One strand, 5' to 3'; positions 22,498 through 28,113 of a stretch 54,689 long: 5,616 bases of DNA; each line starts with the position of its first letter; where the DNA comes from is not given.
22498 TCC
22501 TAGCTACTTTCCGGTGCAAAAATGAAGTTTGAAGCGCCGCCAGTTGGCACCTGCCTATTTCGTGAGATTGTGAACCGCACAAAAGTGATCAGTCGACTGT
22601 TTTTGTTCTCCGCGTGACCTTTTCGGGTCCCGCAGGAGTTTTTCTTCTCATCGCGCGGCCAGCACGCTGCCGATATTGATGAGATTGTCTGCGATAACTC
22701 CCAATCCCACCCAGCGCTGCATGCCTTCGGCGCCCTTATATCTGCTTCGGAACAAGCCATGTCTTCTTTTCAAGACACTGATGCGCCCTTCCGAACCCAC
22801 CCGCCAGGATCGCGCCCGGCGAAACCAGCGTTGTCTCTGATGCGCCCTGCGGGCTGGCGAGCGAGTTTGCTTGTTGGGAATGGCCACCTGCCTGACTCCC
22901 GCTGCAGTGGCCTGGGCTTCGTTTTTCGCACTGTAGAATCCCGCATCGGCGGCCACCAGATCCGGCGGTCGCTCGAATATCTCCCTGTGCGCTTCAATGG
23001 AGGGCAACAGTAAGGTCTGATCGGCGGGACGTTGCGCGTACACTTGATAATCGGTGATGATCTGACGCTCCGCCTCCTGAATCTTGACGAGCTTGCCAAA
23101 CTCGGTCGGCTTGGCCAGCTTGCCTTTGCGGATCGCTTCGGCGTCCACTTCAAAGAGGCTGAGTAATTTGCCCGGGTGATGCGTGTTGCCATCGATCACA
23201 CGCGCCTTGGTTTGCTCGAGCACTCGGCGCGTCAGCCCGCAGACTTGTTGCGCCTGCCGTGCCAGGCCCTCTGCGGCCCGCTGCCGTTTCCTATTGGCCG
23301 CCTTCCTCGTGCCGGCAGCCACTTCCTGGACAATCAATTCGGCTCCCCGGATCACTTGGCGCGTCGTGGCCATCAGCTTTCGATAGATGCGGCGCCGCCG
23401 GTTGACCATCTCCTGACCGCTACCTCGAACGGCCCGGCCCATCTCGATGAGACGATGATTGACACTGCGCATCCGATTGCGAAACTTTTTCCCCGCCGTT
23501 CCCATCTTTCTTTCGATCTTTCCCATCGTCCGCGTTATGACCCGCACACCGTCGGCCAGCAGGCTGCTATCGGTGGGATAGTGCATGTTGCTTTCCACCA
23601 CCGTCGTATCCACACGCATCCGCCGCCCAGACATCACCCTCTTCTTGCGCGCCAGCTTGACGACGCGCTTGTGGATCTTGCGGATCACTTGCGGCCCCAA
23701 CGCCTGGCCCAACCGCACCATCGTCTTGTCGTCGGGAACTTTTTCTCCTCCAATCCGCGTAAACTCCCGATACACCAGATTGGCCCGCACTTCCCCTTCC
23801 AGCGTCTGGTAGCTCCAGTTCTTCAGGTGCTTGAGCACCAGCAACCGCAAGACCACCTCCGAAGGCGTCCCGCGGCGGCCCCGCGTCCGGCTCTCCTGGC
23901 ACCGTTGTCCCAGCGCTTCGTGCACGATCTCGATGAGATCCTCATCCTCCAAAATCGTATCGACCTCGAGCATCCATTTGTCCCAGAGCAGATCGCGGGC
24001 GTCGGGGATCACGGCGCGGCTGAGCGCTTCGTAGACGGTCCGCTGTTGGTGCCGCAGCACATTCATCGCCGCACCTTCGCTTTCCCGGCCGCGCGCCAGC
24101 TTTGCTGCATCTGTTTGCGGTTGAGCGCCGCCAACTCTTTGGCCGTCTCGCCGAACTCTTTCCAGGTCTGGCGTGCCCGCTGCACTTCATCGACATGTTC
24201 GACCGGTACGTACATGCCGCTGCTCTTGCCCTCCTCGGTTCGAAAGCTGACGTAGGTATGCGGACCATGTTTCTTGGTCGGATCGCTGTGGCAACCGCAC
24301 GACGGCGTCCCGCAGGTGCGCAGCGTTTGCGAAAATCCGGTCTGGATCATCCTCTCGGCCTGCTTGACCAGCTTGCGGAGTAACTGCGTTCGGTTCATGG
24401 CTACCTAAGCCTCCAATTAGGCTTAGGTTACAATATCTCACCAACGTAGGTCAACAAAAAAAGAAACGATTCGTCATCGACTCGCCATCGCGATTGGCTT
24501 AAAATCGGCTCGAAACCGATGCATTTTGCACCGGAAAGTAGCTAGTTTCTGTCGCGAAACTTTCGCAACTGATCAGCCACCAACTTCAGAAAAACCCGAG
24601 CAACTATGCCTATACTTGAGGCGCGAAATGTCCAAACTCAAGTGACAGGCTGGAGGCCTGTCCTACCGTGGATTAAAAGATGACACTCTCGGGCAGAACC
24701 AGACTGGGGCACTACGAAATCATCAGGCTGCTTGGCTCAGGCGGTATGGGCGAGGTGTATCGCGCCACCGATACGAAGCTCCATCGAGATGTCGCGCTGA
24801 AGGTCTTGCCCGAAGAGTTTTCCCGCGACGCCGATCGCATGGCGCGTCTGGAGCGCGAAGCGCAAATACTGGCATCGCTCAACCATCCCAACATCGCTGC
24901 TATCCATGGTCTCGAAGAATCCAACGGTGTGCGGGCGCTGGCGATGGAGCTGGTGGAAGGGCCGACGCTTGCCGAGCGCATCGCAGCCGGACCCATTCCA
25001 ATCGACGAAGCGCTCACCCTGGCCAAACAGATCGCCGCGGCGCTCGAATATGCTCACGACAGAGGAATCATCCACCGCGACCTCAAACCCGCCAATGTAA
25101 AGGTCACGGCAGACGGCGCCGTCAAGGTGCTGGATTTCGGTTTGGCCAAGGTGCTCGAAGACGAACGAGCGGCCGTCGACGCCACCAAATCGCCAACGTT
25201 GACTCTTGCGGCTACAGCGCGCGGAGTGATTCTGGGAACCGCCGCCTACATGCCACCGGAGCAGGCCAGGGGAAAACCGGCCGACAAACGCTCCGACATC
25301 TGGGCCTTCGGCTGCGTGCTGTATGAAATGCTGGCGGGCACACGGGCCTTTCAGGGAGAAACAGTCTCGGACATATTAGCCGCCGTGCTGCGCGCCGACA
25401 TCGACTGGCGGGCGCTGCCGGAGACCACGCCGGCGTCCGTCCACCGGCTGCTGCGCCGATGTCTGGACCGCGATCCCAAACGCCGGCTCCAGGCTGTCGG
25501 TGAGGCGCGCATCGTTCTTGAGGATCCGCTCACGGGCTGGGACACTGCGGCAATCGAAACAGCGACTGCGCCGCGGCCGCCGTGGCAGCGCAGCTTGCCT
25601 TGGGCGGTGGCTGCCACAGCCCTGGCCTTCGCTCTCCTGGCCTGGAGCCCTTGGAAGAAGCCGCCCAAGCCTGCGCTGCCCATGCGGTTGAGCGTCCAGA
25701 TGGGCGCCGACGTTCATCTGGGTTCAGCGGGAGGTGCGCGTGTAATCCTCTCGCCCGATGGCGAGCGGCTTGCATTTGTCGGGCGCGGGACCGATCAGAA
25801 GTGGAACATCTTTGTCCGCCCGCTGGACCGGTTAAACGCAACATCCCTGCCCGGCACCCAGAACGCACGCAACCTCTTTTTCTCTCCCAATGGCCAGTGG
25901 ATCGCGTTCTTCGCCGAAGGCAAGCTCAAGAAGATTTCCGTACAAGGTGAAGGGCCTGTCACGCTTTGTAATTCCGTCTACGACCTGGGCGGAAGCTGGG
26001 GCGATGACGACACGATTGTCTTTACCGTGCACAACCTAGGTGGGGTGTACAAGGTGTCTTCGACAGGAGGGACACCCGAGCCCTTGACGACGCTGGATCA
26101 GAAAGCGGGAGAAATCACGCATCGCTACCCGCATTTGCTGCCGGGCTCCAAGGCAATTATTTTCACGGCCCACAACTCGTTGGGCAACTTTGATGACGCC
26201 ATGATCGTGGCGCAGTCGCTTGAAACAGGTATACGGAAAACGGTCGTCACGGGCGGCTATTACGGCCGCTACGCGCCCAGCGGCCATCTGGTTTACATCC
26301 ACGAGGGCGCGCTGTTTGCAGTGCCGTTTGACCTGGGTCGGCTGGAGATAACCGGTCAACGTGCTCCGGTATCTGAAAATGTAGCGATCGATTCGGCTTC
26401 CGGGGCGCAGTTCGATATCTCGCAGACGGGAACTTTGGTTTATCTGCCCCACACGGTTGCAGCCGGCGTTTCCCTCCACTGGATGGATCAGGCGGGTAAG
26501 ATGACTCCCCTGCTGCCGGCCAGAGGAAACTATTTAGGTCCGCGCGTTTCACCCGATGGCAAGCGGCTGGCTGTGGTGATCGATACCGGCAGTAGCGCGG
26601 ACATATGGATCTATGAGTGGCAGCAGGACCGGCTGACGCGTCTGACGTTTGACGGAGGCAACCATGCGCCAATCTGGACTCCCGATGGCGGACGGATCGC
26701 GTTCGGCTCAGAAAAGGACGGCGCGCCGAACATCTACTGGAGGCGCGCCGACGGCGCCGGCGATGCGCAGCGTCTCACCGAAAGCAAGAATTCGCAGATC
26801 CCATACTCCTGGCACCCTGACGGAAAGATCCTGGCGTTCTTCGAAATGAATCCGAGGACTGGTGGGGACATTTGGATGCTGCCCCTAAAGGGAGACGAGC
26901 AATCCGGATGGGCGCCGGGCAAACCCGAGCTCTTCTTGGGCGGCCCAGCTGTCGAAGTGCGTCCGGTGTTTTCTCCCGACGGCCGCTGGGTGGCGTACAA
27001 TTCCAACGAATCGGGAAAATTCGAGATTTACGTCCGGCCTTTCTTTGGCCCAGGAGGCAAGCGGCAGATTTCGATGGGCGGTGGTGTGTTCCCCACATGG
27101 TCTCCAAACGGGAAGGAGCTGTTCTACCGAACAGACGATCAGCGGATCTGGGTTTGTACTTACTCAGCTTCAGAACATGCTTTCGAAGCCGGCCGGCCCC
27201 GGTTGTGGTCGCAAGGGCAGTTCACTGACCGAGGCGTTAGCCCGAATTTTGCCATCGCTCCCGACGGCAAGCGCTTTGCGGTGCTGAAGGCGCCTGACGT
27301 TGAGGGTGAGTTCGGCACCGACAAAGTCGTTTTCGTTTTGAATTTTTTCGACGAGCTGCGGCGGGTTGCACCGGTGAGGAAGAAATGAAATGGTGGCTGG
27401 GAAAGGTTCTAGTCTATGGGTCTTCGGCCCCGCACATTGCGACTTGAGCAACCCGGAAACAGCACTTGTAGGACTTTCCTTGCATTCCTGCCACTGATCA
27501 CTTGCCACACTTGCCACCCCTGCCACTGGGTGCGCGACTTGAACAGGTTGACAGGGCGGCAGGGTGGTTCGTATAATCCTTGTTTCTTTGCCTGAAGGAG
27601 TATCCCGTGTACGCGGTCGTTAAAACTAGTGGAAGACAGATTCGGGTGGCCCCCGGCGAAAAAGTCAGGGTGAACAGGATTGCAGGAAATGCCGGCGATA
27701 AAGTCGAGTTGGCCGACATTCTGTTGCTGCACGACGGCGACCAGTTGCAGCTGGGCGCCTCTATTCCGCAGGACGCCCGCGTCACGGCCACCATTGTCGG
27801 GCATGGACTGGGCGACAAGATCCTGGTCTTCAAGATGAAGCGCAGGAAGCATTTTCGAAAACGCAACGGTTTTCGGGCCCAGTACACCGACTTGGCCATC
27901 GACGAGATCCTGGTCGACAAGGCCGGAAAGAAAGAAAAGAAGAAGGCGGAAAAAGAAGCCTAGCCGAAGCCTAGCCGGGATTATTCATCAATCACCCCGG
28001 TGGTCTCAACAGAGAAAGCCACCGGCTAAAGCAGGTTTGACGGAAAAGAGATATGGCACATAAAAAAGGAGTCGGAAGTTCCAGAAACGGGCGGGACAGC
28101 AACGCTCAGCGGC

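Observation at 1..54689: Intergenic space is saturated with hairpin-forming tandem heptanucleotide arrays (STRR/REPIN-like mosaic elements)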

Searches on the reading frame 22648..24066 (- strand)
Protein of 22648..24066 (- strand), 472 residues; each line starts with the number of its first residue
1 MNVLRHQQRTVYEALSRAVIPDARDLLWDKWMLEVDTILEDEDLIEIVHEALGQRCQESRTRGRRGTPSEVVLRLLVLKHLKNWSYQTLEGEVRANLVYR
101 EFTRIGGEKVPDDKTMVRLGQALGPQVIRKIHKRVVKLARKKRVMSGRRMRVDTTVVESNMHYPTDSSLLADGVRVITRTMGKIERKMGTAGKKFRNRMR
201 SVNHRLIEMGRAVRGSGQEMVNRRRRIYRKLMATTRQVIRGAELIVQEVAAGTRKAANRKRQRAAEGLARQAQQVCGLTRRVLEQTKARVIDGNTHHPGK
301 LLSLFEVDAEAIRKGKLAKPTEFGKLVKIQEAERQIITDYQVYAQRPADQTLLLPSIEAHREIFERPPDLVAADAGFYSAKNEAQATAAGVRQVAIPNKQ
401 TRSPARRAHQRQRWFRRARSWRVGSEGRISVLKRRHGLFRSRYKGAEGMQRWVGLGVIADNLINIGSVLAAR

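Call 9: search_protein_families(library=pfam, proteins=[window:22648-24066:-])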
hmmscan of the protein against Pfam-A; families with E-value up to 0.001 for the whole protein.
window:22648-24066:- (472 aa): 3 families
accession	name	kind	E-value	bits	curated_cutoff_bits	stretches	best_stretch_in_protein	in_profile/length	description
PF05598.16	DUF772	-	1.1e-08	35.4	23.1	1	63-133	1-72/74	Transposase domain (DUF772)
PF01609.27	DDE_Tnp_1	-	4.4e-05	23.8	23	1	335-459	47-197/200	Transposase DDE domain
PF13751.12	DDE_Tnp_1_6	-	0.0005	20.8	25.1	1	396-463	53-122/125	Transposase DDE domain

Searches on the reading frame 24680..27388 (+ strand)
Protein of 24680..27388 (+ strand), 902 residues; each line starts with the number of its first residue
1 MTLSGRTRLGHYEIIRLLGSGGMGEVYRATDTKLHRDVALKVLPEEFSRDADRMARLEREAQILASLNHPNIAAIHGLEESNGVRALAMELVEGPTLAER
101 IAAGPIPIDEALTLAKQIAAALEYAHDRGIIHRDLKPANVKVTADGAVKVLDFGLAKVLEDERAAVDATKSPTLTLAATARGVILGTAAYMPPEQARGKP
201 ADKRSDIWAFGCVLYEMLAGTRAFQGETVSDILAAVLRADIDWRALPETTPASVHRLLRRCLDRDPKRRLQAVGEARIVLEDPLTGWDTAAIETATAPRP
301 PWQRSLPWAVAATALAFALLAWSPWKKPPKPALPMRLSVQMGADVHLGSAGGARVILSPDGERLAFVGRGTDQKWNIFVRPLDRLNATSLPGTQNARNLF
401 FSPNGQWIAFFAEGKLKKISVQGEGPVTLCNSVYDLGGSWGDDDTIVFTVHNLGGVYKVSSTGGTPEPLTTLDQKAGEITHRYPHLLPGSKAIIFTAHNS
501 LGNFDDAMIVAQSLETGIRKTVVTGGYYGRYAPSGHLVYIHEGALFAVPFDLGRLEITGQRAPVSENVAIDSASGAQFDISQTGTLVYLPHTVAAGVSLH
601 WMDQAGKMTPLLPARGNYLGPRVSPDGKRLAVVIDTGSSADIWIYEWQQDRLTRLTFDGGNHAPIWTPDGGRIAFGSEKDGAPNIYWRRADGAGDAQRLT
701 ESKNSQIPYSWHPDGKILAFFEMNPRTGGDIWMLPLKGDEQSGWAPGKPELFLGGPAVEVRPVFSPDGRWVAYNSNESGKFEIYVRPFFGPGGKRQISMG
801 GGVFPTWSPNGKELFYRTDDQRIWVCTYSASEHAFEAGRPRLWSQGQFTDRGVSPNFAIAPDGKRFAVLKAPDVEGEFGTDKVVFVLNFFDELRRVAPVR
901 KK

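Call 9: search_protein_families(library=pfam, proteins=[window:24680-27388:+])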
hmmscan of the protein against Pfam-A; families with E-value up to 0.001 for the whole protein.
window:24680-27388:+ (902 aa): 7 families
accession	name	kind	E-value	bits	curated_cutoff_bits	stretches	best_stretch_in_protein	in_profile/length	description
PF00069.31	Pkinase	-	5.3e-53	180.5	31.7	1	12-272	1-254/263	Protein kinase domain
PF07714.23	PK_Tyr_Ser-Thr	-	1.9e-37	129.4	23.1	1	14-271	3-250/258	Protein tyrosine and serine/threonine kinase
PF07676.18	PD40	-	2.3e-37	126.6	20.9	2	761-785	13-38/38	WD40-like Beta Propeller Repeat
PF00930.27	DPPIV_N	-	3.4e-08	33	22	0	606-661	33-84/354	Dipeptidyl peptidase IV (DPP IV) N-terminal region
PF01636.29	APH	-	8.7e-07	29.4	23.2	0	114-157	150-198/239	Phosphotransferase enzyme family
PF03109.22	ABC1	-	1.7e-06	27.8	22.9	1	47-162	110-220/244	ABC1 atypical kinase-like domain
PF25174.1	Beta-prop_THOC3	-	0.00029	20.4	305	0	637-720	68-146/272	THOC3 beta-propeller domain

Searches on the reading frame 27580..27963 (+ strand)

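Call 47: search_protein_families(library=pfam, proteins=[window:27580-27963:+], max_evalue=0.01)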
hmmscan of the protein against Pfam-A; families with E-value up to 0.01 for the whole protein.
window:27580-27963:+ (127 aa): 1 family
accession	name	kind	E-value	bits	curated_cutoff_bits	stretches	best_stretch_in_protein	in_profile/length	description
PF00829.26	Ribosomal_L21p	-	5.2e-31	107.3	27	1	10-110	1-99/99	Ribosomal prokaryotic L21 protein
